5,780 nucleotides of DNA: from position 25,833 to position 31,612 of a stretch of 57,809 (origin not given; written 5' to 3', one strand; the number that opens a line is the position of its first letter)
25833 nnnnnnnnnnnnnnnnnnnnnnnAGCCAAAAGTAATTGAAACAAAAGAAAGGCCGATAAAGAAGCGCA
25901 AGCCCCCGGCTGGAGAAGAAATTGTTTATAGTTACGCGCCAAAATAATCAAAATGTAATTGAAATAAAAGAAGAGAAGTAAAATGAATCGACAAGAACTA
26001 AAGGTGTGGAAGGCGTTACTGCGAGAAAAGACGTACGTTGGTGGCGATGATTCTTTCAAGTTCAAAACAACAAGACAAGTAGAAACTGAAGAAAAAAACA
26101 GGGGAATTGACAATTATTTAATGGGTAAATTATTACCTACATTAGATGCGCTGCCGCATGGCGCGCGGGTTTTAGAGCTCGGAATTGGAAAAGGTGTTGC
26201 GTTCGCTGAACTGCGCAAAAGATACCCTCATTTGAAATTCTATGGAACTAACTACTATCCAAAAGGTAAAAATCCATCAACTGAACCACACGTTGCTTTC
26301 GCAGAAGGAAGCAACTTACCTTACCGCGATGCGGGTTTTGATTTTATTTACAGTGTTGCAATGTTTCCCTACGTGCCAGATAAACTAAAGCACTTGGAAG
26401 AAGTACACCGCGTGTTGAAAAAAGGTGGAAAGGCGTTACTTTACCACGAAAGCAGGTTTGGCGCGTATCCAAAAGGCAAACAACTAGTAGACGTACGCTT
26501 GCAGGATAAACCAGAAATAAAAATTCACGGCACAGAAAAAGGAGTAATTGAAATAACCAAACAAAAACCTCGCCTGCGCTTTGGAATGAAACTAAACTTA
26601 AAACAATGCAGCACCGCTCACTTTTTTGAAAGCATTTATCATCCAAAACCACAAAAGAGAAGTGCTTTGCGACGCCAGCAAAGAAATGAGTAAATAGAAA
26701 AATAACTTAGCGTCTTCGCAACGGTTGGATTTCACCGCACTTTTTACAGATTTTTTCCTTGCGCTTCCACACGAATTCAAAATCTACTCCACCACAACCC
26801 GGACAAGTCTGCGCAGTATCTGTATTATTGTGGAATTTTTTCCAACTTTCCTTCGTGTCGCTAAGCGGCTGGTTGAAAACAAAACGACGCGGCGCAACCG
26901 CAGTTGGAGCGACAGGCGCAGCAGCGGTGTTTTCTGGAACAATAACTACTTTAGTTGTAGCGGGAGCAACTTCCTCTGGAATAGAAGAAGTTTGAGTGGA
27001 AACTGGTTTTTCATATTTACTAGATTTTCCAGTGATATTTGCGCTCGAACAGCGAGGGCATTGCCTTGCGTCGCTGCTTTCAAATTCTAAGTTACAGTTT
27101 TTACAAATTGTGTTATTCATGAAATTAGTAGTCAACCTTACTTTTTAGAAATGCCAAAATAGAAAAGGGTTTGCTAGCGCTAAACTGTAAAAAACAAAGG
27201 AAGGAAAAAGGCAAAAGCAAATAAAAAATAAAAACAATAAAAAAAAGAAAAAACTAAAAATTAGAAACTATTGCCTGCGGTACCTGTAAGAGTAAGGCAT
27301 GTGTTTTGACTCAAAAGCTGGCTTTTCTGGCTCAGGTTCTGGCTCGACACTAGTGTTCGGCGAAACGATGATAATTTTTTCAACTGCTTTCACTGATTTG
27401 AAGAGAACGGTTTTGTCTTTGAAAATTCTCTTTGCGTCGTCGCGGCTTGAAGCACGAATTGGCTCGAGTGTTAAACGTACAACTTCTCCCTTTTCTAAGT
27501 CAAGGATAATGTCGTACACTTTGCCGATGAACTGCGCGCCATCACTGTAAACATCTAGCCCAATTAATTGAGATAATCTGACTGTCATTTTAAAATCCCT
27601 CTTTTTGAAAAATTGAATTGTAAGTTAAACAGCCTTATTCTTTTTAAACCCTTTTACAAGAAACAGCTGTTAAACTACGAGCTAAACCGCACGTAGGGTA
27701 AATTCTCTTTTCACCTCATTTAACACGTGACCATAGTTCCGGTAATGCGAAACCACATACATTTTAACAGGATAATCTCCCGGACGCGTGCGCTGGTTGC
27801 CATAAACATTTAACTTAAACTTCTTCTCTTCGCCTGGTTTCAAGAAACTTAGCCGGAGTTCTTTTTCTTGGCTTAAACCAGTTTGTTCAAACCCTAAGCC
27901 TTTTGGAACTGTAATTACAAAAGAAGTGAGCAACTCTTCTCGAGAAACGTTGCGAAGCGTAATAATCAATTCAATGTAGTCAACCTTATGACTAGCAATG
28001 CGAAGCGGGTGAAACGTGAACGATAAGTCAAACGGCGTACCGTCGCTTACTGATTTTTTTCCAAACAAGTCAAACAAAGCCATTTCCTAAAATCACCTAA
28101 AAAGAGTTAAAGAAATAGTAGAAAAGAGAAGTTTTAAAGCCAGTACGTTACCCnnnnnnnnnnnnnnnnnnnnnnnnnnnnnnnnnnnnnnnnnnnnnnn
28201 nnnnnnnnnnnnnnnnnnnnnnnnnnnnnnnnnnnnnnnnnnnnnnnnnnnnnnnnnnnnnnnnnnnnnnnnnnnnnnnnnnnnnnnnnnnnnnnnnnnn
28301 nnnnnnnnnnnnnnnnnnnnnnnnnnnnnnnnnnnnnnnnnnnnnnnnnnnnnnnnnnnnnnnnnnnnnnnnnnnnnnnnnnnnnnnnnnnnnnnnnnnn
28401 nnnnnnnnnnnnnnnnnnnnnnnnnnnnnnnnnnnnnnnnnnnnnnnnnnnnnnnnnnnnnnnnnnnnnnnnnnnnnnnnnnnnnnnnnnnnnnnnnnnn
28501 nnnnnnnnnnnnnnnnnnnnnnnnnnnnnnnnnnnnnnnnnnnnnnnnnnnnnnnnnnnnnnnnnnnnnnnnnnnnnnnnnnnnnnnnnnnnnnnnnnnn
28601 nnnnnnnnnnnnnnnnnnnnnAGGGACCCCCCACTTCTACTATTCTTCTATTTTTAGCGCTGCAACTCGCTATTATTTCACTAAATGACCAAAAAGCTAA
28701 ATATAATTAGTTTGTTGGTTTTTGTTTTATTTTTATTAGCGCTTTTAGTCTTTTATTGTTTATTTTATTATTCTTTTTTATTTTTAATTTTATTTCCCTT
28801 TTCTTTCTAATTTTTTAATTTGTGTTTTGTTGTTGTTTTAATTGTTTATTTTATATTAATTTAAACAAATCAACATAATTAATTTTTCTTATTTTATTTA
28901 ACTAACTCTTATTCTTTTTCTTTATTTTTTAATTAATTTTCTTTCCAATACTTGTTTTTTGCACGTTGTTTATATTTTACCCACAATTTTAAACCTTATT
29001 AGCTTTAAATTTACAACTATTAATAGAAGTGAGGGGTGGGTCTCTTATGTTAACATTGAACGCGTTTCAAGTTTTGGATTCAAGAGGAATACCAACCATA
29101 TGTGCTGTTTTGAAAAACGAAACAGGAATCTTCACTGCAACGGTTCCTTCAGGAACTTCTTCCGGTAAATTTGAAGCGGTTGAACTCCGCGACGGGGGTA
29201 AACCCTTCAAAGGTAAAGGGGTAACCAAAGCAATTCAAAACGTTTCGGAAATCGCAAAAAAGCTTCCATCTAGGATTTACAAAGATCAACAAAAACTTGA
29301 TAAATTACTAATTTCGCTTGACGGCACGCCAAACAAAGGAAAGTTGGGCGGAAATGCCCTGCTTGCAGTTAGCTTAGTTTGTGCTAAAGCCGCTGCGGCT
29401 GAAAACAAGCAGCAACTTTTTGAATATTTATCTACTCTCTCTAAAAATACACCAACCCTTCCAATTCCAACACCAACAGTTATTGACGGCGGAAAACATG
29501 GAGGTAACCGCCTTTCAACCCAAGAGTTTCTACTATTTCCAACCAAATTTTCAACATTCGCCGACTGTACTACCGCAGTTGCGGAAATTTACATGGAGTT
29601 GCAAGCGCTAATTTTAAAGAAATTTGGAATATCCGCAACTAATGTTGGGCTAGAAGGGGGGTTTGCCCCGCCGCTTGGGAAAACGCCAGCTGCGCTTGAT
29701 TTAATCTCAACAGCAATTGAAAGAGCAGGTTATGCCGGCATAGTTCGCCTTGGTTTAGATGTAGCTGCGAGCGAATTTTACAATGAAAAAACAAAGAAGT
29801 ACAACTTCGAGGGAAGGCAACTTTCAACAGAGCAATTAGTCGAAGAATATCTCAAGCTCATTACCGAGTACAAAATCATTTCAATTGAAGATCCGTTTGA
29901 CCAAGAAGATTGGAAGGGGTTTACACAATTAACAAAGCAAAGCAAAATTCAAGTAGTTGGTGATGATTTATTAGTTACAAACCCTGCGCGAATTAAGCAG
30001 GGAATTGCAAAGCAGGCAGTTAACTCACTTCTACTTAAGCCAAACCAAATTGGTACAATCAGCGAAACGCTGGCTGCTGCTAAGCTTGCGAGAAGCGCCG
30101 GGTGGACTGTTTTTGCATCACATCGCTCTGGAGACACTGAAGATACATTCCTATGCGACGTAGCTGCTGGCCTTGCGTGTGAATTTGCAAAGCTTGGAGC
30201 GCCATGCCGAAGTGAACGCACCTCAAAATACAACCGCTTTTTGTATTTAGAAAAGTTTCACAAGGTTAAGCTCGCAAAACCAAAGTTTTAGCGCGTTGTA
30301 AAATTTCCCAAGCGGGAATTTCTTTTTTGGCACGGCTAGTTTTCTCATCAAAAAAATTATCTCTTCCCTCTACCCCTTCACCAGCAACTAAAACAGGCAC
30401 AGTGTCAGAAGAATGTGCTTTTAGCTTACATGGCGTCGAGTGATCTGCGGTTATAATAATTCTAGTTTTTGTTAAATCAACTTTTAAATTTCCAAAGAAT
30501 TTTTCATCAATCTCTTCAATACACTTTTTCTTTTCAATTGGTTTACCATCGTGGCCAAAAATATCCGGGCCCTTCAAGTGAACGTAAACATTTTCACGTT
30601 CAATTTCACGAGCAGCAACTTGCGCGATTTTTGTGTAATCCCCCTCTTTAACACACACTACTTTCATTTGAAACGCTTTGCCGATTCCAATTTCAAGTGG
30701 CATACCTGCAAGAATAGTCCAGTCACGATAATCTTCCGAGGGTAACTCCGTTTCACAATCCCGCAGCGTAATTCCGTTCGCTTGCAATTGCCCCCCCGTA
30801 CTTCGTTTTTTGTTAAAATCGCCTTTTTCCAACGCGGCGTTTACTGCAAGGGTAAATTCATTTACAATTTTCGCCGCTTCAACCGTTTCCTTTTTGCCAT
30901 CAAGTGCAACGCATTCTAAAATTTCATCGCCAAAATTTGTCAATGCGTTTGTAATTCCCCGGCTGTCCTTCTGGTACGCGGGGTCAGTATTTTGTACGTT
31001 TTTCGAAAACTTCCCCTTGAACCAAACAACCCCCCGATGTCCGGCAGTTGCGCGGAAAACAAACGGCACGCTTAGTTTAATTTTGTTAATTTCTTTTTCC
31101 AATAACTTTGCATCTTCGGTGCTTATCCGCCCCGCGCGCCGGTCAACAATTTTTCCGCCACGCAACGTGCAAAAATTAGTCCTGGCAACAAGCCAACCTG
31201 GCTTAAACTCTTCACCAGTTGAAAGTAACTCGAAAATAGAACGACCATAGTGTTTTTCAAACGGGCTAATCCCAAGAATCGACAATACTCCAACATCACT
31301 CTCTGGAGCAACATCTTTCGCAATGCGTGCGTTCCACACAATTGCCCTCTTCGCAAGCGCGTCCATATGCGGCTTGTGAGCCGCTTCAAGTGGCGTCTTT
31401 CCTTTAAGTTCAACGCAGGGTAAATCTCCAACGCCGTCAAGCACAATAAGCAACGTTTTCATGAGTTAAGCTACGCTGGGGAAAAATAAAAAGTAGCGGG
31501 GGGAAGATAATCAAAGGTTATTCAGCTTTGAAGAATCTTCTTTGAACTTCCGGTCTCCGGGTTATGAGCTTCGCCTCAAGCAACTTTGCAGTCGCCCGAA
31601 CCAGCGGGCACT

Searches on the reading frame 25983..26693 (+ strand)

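Call 31: search_protein_families(library=pfam, proteins=[window:25983-26693:+])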
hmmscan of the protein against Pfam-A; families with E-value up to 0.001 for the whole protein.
window:25983-26693:+ (236 aa): 6 families
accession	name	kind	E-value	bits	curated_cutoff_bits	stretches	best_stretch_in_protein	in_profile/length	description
PF08241.18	Methyltransf_11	-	3.1e-12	47.4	21.2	1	64-152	1-94/95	Methyltransferase domain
PF13489.12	Methyltransf_23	-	2.3e-10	40.9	27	1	46-153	9-116/164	Methyltransferase domain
PF13649.12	Methyltransf_25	-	4.9e-09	37.2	27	1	63-149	1-97/97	Methyltransferase domain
PF13847.12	Methyltransf_31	-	5.5e-06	26.6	27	1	111-155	65-111/145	Methyltransferase domain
PF08242.18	Methyltransf_12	-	9.8e-05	23.5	30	1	64-150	1-97/98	Methyltransferase domain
PF01209.24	Ubie_methyltran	-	0.00025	20.9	20.1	1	107-157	105-155/233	ubiE/COQ5 methyltransferase family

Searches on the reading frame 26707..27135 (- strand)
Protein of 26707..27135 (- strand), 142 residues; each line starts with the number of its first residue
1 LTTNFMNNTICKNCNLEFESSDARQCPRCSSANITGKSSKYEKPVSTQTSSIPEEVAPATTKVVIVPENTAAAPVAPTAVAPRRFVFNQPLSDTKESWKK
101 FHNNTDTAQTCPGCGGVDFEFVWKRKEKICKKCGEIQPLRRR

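Call 31: search_protein_families(library=pfam, proteins=[window:26707-27135:-])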
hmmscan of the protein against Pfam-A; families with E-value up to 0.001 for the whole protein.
window:26707-27135:- (142 aa): 1 family
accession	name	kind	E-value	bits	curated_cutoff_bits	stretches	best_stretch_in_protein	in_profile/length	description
PF08271.17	Zn_Ribbon_TF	-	3e-06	27.1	29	0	110-135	2-27/43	TFIIB zinc-binding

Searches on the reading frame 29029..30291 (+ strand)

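Call 7: search_protein_families(library=pfam, proteins=[window:29029-30291:+])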
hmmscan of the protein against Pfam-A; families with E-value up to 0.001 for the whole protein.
window:29029-30291:+ (420 aa): 3 families
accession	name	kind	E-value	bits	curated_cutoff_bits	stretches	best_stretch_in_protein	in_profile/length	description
PF00113.28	Enolase_C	-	4.1e-97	325.5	21.5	1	143-408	3-278/296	Enolase, C-terminal TIM barrel domain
PF03952.21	Enolase_N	-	4.2e-40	137.4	35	1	10-134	4-131/131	Enolase, N-terminal domain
PF13378.12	MR_MLE_C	-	6.7e-10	39.5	29.4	1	274-365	63-154/219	Enolase C-terminal domain-like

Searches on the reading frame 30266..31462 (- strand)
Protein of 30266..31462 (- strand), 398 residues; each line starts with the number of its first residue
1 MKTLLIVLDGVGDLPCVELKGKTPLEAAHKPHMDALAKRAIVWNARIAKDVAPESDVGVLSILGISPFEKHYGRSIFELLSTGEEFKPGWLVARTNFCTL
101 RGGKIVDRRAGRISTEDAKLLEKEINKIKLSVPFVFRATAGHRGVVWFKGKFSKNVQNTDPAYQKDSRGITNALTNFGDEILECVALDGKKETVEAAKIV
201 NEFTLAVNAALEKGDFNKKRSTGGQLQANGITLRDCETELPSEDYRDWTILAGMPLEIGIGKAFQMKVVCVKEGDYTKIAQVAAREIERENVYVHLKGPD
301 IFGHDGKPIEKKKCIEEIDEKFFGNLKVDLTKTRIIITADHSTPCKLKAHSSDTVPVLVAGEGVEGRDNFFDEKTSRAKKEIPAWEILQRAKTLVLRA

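Call 6: find_encoding_contigs(protein=window:30266-31462:-, flank=3000, max_places=6)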
Protein window:30266-31462:- (398 aa): no gene with exactly this product is on record in the collection.

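Call 7: search_protein_families(library=pfam, proteins=[window:30266-31462:-])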
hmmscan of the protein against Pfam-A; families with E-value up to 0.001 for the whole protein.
window:30266-31462:- (398 aa): 2 families
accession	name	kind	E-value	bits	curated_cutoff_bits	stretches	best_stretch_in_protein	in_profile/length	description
PF10143.14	PhosphMutase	-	1.2e-31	110.3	21.5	1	47-217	12-170/170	2,3-bisphosphoglycerate-independent phosphoglycerate mutase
PF01676.23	Metalloenzyme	-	7e-28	98.2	24.3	2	273-368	128-228/252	Metalloenzyme superfamily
